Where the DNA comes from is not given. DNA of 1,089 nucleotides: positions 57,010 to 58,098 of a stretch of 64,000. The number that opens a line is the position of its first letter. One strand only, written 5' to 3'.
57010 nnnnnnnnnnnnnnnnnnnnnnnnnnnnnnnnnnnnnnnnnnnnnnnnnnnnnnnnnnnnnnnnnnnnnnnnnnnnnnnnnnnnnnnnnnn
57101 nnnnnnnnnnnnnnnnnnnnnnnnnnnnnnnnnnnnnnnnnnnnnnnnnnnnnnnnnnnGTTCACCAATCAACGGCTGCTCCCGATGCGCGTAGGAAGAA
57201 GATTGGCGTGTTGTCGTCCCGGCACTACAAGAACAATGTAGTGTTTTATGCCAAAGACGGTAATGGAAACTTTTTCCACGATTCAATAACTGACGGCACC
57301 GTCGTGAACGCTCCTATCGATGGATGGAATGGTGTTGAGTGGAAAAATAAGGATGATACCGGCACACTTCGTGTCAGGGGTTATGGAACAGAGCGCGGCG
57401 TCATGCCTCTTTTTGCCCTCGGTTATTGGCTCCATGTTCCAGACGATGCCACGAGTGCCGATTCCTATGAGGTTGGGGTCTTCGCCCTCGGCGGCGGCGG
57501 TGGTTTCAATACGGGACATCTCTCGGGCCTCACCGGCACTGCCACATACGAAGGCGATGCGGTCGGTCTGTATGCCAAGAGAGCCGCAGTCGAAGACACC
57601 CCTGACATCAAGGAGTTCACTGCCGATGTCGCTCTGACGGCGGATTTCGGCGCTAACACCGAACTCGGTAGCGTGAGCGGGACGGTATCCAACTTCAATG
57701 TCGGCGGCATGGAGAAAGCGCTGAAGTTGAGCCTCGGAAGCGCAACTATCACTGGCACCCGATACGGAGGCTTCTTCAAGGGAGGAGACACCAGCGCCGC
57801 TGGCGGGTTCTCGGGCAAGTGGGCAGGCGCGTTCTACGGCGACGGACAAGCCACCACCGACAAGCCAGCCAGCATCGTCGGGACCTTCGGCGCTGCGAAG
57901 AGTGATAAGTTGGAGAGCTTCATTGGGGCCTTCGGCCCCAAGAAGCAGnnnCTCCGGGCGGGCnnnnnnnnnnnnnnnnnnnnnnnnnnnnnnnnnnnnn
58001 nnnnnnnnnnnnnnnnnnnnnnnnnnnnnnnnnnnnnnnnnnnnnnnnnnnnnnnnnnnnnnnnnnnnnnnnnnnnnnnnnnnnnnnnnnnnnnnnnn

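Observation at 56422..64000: Duplicated surface-lipoprotein + Slam (DUF560) modules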

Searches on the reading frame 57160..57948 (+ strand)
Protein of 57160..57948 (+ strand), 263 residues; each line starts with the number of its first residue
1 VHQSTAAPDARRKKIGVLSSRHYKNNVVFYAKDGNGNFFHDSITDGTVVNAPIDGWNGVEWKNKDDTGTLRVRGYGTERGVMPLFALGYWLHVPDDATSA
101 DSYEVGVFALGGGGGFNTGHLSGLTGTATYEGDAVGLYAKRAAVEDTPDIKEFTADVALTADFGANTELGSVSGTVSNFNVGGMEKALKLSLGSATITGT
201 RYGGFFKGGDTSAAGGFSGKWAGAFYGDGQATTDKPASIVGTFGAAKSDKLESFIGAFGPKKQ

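Call 17: find_homologous_proteins(query=window:57160-57948:+, max_evalue=0.001)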
Query seq(263 aa) (263 aa): 38 proteins with E <= 0.001 among 2735 candidates.
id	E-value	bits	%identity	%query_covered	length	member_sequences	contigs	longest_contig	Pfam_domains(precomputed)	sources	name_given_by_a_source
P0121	3.8e-169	579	100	100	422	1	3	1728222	-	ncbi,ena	-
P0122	2.1e-88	314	83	70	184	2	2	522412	-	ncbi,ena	-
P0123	8.9e-52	194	60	68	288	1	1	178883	-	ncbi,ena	-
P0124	1.9e-31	128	47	68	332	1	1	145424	-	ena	-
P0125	1.1e-29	122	36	88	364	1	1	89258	-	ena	-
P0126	3.3e-28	117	45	67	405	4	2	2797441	-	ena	-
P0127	6.8e-28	116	37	81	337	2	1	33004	-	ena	-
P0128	8.4e-28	116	39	81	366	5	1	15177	-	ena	-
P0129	1.3e-27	115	37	84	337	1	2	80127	-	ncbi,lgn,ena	-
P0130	3.1e-27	114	38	80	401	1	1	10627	-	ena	-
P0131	4.2e-27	113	45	67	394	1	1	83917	-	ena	-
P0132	7.7e-27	112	35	84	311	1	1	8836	-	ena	-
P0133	1.3e-26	112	34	94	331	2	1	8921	-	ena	-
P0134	2.8e-26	111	35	94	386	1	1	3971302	-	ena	-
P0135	6.7e-26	109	42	78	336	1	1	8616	-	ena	-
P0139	2.6e-24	104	43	68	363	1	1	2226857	-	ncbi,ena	-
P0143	4.2e-23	100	42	68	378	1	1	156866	PF01298.25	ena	-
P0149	7.0e-9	54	33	62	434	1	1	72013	PF01298.25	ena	-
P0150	1.9e-7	49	36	62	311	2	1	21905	PF01298.25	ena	-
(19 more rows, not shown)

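Call 18: find_encoding_contigs(protein=P0121, flank=10000, max_places=5)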
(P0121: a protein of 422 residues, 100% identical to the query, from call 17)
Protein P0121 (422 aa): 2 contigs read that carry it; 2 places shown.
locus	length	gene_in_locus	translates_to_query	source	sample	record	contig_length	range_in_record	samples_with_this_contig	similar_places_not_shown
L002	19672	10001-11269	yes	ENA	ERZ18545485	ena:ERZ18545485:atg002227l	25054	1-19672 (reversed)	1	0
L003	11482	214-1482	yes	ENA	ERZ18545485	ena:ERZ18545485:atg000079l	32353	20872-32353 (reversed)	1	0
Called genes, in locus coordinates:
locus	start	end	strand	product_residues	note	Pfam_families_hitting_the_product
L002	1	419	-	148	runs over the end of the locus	PF13669:Glyoxalase_4 (faint), PF00903:Glyoxalase, PF18029:Glyoxalase_6 (weak)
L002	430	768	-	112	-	PF05163:DinB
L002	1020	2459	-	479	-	PF00078:RVT_1, PF08388:GIIM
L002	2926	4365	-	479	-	PF00078:RVT_1, PF08388:GIIM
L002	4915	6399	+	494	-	PF03428:RP-C, PF11800:RP-C_C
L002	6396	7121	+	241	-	PF01656:CbiA, PF09140:MipZ (faint), PF10609:ParA (weak), PF13614:AAA_31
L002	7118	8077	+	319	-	PF02195:ParB_N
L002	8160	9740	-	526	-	PF00239:Resolvase, PF07508:Recombinase, PF13408:Zn_ribbon_recom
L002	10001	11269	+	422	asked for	-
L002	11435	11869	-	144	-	-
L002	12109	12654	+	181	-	PF01609:DDE_Tnp_1, PF13751:DDE_Tnp_1_6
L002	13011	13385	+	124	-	-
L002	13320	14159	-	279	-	PF01507:PAPS_reduct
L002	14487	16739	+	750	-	-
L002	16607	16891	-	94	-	-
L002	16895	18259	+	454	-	PF24575:TPR_Slam (faint), PF13432:TPR_16 (faint), PF04575:SlipAM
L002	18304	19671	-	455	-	?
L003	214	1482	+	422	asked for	-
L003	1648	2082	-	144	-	-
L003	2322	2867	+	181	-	PF01609:DDE_Tnp_1, PF13751:DDE_Tnp_1_6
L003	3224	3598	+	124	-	-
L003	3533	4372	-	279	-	PF01507:PAPS_reduct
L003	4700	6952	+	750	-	-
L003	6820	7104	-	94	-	-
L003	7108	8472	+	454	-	PF24575:TPR_Slam (faint), PF13432:TPR_16 (faint), PF04575:SlipAM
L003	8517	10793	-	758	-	-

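Call 19: list_cluster_members(proteins=[P0121, P0003, P0123, P0139])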
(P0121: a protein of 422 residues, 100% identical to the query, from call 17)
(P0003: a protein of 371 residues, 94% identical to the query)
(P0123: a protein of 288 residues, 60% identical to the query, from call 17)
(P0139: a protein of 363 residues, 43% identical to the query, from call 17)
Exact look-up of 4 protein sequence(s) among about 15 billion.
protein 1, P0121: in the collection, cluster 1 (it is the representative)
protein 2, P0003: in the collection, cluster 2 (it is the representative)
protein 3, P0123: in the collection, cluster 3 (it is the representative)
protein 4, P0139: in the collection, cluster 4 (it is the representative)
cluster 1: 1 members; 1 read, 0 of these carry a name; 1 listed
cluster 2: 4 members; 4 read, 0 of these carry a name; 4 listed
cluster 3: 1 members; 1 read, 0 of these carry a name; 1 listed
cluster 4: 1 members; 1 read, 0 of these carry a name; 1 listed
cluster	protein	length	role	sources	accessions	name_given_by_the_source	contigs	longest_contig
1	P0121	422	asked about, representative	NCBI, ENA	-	-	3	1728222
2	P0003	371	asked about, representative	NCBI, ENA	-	-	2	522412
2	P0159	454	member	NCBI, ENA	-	-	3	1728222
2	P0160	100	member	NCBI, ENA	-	-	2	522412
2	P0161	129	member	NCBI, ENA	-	-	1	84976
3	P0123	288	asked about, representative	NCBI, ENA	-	-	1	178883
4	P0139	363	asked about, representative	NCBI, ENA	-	-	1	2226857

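Call 20: search_protein_families(library=pfam, proteins=[L003:7108-8472:+, L003:8517-10793:-, P0143, P0149, P0150, P0123, P0139, L003:3224-3598:+], max_evalue=0.1)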
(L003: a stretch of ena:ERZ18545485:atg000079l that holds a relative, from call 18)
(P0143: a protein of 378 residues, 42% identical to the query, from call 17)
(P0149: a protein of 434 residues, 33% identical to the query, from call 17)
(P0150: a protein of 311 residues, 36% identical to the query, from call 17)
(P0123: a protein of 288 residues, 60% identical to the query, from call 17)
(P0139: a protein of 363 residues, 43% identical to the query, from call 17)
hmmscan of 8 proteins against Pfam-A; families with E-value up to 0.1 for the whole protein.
L003:7108-8472:+ (454 aa): 8 families
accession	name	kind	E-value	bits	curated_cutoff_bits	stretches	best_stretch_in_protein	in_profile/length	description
PF04575.19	SlipAM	-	8e-30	104.8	22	1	163-452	1-286/288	Surface lipoprotein assembly modifier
PF13432.12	TPR_16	-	4.5e-06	27.4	32.7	1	94-144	14-64/65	Tetratricopeptide repeat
PF24575.1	TPR_Slam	-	5.5e-06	27.2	35.2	1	86-134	56-104/104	Surface lipoprotein assembly modifier, N-terminal TPR repeats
PF14559.12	TPR_19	-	0.00014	22.5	25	1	93-148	7-62/68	Tetratricopeptide repeat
PF13424.12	TPR_12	-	0.0028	18.3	30.1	1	90-140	23-74/77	Tetratricopeptide repeat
PF13428.12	TPR_14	-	0.033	15.3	23.5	0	112-144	2-34/44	Tetratricopeptide repeat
PF13174.12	TPR_6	-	0.058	14.5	26.3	0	114-138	3-27/33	Tetratricopeptide repeat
PF09613.16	HrpB1_HrpK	-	0.062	13.4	29.3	0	28-85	42-101/126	Bacterial type III secretion protein (HrpB1_HrpK)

L003:8517-10793:- (758 aa): 0 families

P0143 (378 aa): 1 family
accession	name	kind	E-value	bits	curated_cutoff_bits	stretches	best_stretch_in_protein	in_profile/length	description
PF01298.24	TbpB_B_D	-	1.1e-05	26.3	26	1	239-377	1-126/126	C-lobe and N-lobe beta barrels of Tf-binding protein B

P0149 (434 aa): 1 family
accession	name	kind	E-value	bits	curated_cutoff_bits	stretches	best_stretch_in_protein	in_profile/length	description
PF01298.24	TbpB_B_D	-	6.8e-06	27.1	26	1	281-407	4-104/126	C-lobe and N-lobe beta barrels of Tf-binding protein B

P0150 (311 aa): 2 families
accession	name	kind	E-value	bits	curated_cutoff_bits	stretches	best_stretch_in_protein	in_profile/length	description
PF01298.24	TbpB_B_D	-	7.4e-06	26.9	26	1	139-265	4-104/126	C-lobe and N-lobe beta barrels of Tf-binding protein B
PF16960.11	HpuA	-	0.069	12.9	29.7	0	93-148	59-115/251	Haemoglobin-haptoglobin utilisation, porphyrin transporter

P0123 (288 aa): 0 families

P0139 (363 aa): 2 families
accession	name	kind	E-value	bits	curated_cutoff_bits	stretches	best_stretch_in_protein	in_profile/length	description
PF01298.24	TbpB_B_D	-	0.0021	19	26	1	223-362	1-126/126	C-lobe and N-lobe beta barrels of Tf-binding protein B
PF08794.16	FHBP_C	-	0.041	15.2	28.1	0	222-330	2-88/97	Factor H binding protein, C-terminal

L003:3224-3598:+ (124 aa): 0 families
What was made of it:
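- On Slam-dependent surface lipoprotein / T11SS cargo (TbpB-like barrel domain): Homologues P0143, P0149 and P0150 just pass (26.3-27.1 bits against a cut-off of 26; call 20).
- Closest known: Neisseria Slam1/Slam2 with TbpB, LbpB, fHbp and HpuA. Same: Slam has a signal peptide, a TPR region and the PF04575 barrel (call 20).
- Three homologues just pass the Pfam TbpB_B_D cut-off (call 20). Slam2 scores SlipAM 104.8 bits against a cut-off of 22, over the full profile length (call 20).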

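Call 45: find_related_loci(query=P0159, collection=genome_contigs, flank=6000)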
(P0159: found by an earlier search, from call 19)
Query P0159 (454 aa) in genome_contigs; peptide patterns used: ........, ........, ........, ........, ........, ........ (x = any residue, [..] = any of these).
129 stretches matched a pattern; 35 encode a relative of the query (tblastn E <= 1e-3); 35 distinct loci.
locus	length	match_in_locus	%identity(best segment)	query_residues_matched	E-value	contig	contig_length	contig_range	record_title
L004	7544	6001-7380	57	1-454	9e-159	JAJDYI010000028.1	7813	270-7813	MAG: Alphaproteobacteria bacterium isolate jk18x34bins.19 k141_465771, whole genome shotgun sequence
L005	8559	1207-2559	59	1-454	5e-155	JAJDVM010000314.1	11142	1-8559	MAG: Defluviicoccus sp. isolate jk18x22bins.41 k141_149996, whole genome shotgun sequence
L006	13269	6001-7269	58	33-454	1e-153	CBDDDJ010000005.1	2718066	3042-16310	MAG: Alphaproteobacteria bacterium isolate 99a9255a-ae84-4480-a3c5-ef76749d4b3c genome assembly, contig: contig_5, whole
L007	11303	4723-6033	57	13-454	6e-150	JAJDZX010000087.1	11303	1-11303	MAG: Alphaproteobacteria bacterium isolate jk18x7bins.108 k141_2162109, whole genome shotgun sequence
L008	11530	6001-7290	58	31-454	3e-149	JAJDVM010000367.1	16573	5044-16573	MAG: Defluviicoccus sp. isolate jk18x22bins.41 k141_143386, whole genome shotgun sequence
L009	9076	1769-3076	55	13-454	2e-145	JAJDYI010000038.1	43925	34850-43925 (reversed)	MAG: Alphaproteobacteria bacterium isolate jk18x34bins.19 k141_523730, whole genome shotgun sequence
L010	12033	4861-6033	60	64-454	2e-147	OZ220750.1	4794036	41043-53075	MAG: Alphaproteobacteria bacterium isolate e85b98a5-d515-444b-a553-27111d8e7dd0 genome assembly, chromosome: 1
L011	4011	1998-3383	52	6-454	4e-148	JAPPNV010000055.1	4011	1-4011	MAG: Rhodospirillales bacterium isolate RHO3_bin_80 NODE_19592_length_4011_cov_22.798534, whole genome shotgun sequence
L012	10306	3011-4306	55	18-454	6e-144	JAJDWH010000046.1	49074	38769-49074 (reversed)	MAG: Alphaproteobacteria bacterium isolate jk18x25bins.17 k141_569190, whole genome shotgun sequence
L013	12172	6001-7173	62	64-454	1e-143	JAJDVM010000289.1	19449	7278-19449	MAG: Defluviicoccus sp. isolate jk18x22bins.41 k141_736987, whole genome shotgun sequence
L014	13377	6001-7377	54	6-454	4e-143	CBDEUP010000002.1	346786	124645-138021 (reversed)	MAG: Alphaproteobacteria bacterium isolate d5badbbc-828c-4e68-9d16-dc84226a5d6f genome assembly, contig: contig_2, whole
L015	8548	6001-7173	59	64-454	4e-142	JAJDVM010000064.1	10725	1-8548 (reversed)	MAG: Defluviicoccus sp. isolate jk18x22bins.41 k141_99412, whole genome shotgun sequence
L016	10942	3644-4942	57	24-454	2e-146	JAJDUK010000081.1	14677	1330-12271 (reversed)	MAG: Alphaproteobacteria bacterium isolate jk18x1bzbins.75 k141_501009, whole genome shotgun sequence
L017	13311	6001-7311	54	13-454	1e-140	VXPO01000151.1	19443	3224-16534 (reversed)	MAG: Gammaproteobacteria bacterium isolate SB0662_bin_58 NODE_2615_length_19443_cov_69.100990, whole genome shotgun sequ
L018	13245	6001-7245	56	38-454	1e-139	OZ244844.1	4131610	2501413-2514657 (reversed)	MAG: Alphaproteobacteria bacterium isolate d5e27bab-34fd-41d3-b671-866094b33863 genome assembly, chromosome: 1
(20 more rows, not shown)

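Call 57: search_solved_structures(query=L003:7108-8472:+, max_evalue=1, show_alignments=1)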
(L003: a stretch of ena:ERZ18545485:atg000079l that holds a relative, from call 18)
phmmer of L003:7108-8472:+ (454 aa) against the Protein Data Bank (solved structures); distinct sequences matched with E-value up to 1: 7.
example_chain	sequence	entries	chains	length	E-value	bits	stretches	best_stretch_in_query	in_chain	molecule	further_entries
9k9w_M2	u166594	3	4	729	0.00086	21.4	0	54-104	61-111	Glr2806 protein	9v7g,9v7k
8us1_A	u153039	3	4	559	0.042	15.8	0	211-257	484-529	Translocation and assembly module subunit TamA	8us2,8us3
5udl_A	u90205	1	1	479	0.87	11.4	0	65-143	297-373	Interferon-induced protein with tetratricopeptide repeats 1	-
6c6k_A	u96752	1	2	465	0.88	11.4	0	65-143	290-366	Interferon-induced protein with tetratricopeptide repeats 1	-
5udi_A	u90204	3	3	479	0.91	11.4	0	65-143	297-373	Interferon-induced protein with tetratricopeptide repeats 1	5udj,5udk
5w5h_A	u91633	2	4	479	0.91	11.4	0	65-143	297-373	Interferon-induced protein with tetratricopeptide repeats 1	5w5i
8us4_A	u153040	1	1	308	0.99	11.3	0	210-257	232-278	Translocation and assembly module subunit TamA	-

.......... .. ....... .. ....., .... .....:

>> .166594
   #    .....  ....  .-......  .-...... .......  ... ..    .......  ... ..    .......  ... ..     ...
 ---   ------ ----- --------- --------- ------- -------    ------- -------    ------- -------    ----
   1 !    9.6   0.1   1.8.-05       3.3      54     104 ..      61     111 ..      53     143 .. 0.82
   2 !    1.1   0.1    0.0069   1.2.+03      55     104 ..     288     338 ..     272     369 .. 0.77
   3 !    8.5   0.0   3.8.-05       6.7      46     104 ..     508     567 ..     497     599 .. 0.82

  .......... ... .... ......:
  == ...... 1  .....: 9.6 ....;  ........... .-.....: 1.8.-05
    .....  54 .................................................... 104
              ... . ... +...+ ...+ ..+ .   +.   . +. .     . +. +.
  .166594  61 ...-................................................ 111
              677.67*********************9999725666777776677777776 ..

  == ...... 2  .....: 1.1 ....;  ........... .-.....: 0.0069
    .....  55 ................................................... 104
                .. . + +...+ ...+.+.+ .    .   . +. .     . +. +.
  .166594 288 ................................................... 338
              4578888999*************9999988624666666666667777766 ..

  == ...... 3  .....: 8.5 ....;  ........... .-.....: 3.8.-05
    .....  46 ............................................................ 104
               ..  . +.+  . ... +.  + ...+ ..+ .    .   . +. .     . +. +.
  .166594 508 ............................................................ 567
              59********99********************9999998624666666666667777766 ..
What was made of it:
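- On Slam / T11SS outer-membrane protein (PF04575, DUF560): No solved Slam was found by sequence in the PDB (call 57).
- Tried and rejected: A PDB sequence search with Slam2 found no solved homologue (call 57).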

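Call 64: find_encoding_contigs(protein=P0123, flank=8000, max_places=3)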
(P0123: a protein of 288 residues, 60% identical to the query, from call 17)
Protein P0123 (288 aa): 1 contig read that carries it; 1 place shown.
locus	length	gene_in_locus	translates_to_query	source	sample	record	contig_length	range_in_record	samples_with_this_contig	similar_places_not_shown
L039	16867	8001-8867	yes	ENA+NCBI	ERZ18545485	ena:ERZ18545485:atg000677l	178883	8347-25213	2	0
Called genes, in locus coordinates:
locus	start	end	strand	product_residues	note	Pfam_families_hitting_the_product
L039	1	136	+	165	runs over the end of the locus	PF06271:RDD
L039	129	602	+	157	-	PF06271:RDD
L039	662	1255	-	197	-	PF01330:RuvA_N, PF14520:HHH_5, PF07499:RuvA_C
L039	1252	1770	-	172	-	PF02075:RuvC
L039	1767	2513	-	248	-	PF20772:TACO1_YebC_N, PF01709:Transcrip_reg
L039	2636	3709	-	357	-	PF02445:NadA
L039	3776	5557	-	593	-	PF01336:tRNA_anti-codon, PF00152:tRNA-synt_2, PF02938:GAD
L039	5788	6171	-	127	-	PF00872:Transposase_mut (weak)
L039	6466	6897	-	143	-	PF00872:Transposase_mut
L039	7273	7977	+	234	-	-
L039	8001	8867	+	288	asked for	-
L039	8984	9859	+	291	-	PF13432:TPR_16 (faint), PF14559:TPR_19 (faint)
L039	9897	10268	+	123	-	PF04575:SlipAM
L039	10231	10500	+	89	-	PF04575:SlipAM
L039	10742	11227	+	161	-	PF00872:Transposase_mut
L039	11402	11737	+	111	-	PF00872:Transposase_mut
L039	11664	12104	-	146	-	-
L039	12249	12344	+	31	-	-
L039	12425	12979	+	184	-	PF00872:Transposase_mut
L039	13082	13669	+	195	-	PF00872:Transposase_mut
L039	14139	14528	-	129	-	PF01609:DDE_Tnp_1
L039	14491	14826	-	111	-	PF05598:DUF772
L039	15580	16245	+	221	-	-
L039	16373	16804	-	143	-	PF01609:DDE_Tnp_1, PF13359:DDE_Tnp_4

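Call 65: find_encoding_contigs(protein=P0122, flank=8000, max_places=3)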
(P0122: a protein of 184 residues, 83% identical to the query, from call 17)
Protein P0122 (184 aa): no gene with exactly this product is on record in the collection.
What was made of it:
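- Tried and rejected: The look-up of P0122 found nothing on record (call 65).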

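Call 77: search_protein_families(library=pfam, proteins=[L003:8811-10286:+, L003:10344-11003:+, L039:7273-7977:+], max_evalue=0.01)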
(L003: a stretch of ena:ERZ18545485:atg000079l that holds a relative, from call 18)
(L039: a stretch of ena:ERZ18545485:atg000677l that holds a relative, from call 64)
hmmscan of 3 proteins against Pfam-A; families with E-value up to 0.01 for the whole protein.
L003:8811-10286:+ (491 aa): 0 families

L003:10344-11003:+ (219 aa): 0 families

L039:7273-7977:+ (234 aa): 0 families
